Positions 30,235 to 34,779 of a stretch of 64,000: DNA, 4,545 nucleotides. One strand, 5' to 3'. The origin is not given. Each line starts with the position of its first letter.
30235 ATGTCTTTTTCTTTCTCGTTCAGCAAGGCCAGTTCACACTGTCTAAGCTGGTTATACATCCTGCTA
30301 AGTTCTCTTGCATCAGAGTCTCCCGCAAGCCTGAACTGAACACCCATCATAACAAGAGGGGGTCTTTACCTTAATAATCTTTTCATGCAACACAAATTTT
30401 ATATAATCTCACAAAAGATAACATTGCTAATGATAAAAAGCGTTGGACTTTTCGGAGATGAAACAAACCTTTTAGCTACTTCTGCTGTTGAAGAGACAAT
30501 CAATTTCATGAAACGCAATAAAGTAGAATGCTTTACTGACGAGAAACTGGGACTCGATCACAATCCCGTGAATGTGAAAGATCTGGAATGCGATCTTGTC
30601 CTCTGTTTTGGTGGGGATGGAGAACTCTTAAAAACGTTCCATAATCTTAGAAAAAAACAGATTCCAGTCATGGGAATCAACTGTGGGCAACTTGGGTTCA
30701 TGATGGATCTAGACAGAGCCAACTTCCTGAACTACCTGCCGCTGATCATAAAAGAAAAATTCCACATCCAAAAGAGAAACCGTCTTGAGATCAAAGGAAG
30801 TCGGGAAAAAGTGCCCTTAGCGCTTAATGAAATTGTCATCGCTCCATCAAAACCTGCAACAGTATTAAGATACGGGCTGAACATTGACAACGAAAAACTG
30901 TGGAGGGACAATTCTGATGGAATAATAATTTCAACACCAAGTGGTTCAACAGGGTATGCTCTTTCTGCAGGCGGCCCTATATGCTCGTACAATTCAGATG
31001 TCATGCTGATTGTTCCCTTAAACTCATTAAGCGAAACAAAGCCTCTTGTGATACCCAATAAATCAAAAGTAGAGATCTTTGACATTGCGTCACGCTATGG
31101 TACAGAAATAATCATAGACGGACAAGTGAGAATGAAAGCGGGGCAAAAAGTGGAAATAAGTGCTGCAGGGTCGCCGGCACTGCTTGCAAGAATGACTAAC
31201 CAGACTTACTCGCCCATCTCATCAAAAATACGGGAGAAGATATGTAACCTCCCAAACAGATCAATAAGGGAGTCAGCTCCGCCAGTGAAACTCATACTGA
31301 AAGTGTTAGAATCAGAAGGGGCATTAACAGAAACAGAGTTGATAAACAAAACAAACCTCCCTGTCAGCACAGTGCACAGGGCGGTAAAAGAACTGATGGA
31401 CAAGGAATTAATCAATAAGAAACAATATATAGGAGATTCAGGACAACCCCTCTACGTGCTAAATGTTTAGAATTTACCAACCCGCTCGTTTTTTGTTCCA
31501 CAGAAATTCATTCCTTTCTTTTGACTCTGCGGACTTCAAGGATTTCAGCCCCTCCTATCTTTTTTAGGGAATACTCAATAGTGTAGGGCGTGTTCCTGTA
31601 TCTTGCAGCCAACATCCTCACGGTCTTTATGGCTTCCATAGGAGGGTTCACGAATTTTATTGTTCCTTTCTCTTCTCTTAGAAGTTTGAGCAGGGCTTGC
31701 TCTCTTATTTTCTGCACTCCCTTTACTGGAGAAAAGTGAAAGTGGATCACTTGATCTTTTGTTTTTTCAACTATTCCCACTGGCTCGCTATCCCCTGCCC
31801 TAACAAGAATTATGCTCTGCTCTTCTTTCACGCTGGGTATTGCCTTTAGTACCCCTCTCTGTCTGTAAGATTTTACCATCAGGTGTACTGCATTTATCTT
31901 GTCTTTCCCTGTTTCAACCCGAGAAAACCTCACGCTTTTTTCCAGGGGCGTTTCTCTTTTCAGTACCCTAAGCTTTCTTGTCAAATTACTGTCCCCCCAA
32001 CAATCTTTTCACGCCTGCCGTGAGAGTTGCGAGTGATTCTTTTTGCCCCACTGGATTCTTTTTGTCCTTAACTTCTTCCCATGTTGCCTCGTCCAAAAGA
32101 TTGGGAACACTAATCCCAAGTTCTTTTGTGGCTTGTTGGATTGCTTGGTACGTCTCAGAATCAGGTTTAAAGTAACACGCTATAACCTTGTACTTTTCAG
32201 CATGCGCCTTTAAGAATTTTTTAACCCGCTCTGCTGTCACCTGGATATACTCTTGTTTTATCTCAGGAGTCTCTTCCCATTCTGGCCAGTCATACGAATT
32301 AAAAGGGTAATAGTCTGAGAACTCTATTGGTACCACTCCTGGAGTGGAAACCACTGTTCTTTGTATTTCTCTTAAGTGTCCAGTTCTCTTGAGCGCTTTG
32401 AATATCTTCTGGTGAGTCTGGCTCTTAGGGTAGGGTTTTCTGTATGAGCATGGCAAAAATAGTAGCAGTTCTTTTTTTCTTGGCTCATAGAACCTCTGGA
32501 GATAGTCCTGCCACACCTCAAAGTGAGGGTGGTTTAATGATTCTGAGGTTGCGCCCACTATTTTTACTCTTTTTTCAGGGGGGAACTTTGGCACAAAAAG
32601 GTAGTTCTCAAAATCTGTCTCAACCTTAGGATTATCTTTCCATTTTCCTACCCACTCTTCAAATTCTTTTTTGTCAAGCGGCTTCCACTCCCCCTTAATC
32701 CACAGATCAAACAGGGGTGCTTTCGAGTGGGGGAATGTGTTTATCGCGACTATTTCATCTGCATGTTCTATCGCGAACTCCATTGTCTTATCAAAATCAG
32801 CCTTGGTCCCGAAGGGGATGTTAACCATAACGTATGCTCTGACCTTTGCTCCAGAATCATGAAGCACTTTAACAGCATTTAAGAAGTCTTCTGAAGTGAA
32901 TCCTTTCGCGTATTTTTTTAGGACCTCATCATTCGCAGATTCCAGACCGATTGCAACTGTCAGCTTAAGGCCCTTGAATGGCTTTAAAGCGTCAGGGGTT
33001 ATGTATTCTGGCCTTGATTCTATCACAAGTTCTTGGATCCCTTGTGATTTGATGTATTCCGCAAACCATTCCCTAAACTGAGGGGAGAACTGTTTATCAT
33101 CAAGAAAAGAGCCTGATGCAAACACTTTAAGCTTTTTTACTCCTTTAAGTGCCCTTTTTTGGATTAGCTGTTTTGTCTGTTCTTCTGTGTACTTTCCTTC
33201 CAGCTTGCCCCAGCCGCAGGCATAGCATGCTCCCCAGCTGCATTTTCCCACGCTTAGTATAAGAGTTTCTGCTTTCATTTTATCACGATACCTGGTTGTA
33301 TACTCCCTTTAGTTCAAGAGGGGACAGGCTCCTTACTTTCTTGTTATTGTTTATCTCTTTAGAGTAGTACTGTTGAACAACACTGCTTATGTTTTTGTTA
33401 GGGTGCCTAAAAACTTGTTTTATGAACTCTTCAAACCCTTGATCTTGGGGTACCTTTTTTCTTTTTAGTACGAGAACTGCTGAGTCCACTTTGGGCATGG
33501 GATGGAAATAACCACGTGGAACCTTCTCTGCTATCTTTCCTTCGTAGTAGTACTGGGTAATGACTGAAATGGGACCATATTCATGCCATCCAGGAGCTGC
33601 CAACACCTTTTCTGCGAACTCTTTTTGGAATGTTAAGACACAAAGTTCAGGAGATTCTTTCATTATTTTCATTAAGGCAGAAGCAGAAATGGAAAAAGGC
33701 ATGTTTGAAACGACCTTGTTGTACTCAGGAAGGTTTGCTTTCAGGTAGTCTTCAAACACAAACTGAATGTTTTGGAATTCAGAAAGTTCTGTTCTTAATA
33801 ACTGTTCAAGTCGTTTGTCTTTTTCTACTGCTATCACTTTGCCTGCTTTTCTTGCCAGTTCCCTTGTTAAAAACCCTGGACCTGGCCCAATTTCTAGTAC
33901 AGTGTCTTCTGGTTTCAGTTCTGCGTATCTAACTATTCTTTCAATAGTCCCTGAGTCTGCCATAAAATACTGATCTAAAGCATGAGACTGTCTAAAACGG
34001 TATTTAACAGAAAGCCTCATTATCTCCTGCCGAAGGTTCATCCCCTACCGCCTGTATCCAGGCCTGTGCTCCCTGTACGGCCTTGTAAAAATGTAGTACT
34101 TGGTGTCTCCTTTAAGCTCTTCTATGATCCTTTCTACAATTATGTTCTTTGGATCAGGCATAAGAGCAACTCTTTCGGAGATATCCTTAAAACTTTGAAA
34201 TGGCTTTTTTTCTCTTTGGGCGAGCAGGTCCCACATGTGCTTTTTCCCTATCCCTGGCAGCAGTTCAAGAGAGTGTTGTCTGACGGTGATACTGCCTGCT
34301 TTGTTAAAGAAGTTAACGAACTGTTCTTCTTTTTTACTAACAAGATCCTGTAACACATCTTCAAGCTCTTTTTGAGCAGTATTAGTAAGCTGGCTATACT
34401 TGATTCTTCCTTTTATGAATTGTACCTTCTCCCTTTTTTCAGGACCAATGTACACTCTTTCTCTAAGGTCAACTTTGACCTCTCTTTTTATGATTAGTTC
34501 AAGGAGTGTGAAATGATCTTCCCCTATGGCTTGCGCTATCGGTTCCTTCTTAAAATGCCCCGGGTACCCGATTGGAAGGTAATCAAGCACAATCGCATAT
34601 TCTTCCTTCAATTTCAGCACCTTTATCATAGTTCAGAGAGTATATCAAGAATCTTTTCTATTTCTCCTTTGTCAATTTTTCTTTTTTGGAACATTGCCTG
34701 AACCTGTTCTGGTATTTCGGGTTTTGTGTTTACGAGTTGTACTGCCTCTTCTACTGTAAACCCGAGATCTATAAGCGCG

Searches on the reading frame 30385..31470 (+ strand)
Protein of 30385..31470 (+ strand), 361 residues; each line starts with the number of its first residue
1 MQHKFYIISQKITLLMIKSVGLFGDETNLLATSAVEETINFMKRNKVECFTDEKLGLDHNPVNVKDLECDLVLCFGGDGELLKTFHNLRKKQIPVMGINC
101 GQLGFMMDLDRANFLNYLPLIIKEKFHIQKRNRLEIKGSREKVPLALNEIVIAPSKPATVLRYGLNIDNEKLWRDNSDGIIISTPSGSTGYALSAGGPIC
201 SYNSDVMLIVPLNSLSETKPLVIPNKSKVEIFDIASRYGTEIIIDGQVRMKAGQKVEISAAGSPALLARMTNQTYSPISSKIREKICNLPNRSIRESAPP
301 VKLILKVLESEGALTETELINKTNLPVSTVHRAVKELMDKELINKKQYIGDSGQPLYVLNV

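Call 45: search_protein_families(library=pfam, proteins=[window:30385-31470:+], max_evalue=0.0001)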
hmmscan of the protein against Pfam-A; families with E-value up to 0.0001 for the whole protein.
window:30385-31470:+ (361 aa): 4 families
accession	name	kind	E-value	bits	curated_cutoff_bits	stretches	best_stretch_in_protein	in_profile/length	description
PF20143.4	NAD_kinase_C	-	7e-24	84.4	23.7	1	147-259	1-113/126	ATP-NAD kinase C-terminal domain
PF01513.26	NAD_kinase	-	2.2e-11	44.6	25.5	1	62-125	66-129/130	ATP-NAD kinase N-terminal domain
PF13412.12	HTH_24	-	6.6e-08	32.4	21.9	1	303-343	7-47/48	Winged helix-turn-helix DNA-binding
PF01047.28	MarR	-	4.1e-05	23.8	24.6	0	304-347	8-51/59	MarR family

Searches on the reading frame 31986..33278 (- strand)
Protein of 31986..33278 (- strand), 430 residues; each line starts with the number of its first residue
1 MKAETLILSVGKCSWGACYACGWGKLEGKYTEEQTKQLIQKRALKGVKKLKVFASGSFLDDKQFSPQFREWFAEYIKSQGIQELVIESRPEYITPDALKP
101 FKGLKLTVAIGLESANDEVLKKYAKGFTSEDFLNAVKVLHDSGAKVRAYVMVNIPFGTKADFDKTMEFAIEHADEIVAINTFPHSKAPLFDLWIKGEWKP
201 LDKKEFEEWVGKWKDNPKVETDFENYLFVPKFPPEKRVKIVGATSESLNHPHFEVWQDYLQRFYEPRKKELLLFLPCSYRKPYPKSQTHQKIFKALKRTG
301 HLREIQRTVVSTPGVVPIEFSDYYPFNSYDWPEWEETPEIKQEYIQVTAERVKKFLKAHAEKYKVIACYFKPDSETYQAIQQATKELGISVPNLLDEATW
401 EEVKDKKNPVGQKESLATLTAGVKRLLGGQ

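Call 45: search_protein_families(library=pfam, proteins=[window:31986-33278:-], max_evalue=0.0001)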
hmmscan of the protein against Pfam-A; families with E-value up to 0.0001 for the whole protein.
window:31986-33278:- (430 aa): 2 families
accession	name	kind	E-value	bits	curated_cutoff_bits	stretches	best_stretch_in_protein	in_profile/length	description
PF17884.7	DUF5591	-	5.7e-19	68.9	26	1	256-388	4-125/150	Domain of unknown function (DUF5591)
PF04055.27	Radical_SAM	-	1.1e-14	55.4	29.5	1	24-169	22-166/166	Radical SAM superfamily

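Call 48: search_protein_families(library=ncbifam, proteins=[window:31986-33278:-], max_evalue=0.00001)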
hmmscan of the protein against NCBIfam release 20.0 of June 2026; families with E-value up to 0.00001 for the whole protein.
window:31986-33278:- (430 aa): 11 families
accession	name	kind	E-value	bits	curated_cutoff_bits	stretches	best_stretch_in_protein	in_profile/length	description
TIGR01210.1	TIGR01210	equivalog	1.5e-30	106.5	212.15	1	2-186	14-214/313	archaeosine biosynthesis radical SAM protein RaSEA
NF040592.1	tRNA_mod_ArcS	equivalog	1.1e-20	73.8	440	1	230-389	255-407/575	archaeosine synthase subunit alpha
NF053620.1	ArchsnAlpArcSThp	equivalog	1.1e-17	63.7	600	1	234-374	205-340/515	archaeosine synthase subunit alpha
TIGR01212.1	TIGR01212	equivalog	1.7e-11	43.8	180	1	63-210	89-244/302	tRNA modification radical SAM protein MnmL/YtqA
TIGR01211.1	ELP3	subfamily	2.8e-10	39.3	350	1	84-212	195-328/522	tRNA uridine(34) 5-carboxymethylaminomethyl modification radical SAM/GNAT enzyme Elp3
TIGR04479.1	bcpD_PhpK_rSAM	subfamily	1.7e-08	33.3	600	1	13-174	250-411/504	PhpK family radical SAM P-methyltransferase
TIGR04013.1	B12_SAM_MJ_1487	hypoth_equivalog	1.1e-07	31.1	251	1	87-170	246-331/382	TIGR04013 family B12-binding domain/radical SAM domain-containing protein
NF004567.0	PRK05904.1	equivalog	1.9e-07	30.6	355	1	73-173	83-183/353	coproporphyrinogen III oxidase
TIGR04014.1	B12_SAM_MJ_0865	equivalog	4.3e-07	29.1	360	1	108-173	272-337/434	methyl-coenzyme M reductase glutamine C-methyltransferase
NF040546.1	rSAM_CUAEP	equivalog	9.1e-06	24.6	500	0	108-179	277-347/468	CUAEP/CCAEP-tail radical SAM (seleno)protein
TIGR03471.1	HpnJ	equivalog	9.3e-06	24.8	577.6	0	18-178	210-371/472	hopanoid biosynthesis associated radical SAM protein HpnJ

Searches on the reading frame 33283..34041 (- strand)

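Call 45: search_protein_families(library=pfam, proteins=[window:33283-34041:-], max_evalue=0.0001)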
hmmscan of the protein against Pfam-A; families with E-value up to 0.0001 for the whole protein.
window:33283-34041:- (252 aa): 2 families
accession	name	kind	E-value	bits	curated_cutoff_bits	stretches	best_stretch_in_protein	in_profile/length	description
PF00398.26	RrnaAD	-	2.9e-50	171.3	24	1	21-241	7-251/263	Ribosomal RNA adenine dimethylase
PF13649.12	Methyltransf_25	-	7.5e-06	27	27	1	48-128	1-87/97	Methyltransferase domain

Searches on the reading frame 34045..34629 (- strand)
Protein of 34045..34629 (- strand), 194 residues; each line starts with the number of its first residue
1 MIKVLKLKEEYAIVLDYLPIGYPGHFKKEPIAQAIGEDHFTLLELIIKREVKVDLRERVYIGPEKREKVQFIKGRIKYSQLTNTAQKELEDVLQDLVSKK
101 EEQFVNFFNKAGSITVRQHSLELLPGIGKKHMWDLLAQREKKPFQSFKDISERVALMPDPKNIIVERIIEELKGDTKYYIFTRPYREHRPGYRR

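Call 45: search_protein_families(library=pfam, proteins=[window:34045-34629:-], max_evalue=0.0001)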
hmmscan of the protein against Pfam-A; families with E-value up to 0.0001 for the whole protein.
window:34045-34629:- (194 aa): 1 family
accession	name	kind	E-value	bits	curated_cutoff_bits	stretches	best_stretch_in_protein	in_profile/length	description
PF04919.18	DUF655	-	2.5e-68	230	22.2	1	9-183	2-181/181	Protein of unknown function (DUF655)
